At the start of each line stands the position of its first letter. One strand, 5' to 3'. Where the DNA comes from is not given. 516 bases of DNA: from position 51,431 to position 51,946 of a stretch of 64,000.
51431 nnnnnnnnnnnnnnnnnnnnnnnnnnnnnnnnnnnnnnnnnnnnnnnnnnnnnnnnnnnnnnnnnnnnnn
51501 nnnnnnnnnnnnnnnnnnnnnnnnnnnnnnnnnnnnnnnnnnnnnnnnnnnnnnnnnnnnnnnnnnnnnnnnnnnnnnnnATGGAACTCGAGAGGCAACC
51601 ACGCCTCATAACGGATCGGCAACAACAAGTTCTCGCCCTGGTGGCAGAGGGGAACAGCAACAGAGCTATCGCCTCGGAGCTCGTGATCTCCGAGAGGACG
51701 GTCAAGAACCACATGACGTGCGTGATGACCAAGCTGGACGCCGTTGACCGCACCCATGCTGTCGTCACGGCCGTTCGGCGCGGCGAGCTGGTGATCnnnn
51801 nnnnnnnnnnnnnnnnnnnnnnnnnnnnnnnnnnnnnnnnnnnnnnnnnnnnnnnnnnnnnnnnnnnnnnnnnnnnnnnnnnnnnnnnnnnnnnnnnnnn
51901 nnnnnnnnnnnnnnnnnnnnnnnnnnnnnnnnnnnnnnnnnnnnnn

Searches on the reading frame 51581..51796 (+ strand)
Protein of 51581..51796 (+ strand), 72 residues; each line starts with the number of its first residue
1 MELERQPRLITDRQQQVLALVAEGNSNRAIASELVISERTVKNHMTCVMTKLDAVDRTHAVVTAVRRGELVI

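Call 53: search_protein_families(library=pfam, proteins=[window:51581-51796:+], max_evalue=0.01)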
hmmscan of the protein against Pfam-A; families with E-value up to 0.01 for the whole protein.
seq(72 aa): 8 families
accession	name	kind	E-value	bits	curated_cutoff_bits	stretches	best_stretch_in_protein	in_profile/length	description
PF00196.25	GerE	-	2.1e-18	66.2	23.5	1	10-64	3-57/57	Bacterial regulatory proteins, luxR family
PF08281.18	Sigma70_r4_2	-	2.3e-05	24.4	25.7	1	12-46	13-48/54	Sigma-70, region 4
PF13384.12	HTH_23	-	0.00017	21.8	24.6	1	13-42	6-35/50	Homeodomain-like domain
PF02796.21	HTH_7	-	0.0013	19.3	23.8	1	7-42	3-39/45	Helix-turn-helix domain of resolvase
PF13936.12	HTH_38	-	0.0027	17.8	27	1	16-44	12-40/44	Helix-turn-helix domain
PF04545.22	Sigma70_r4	-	0.003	17.5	24.1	1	11-52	6-48/50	Sigma-70, region 4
PF13551.12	HTH_29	-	0.0036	17.8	28.1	1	16-43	3-31/64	Winged helix-turn helix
PF13518.12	HTH_28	-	0.0037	17.7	25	1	14-43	2-31/52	Helix-turn-helix domain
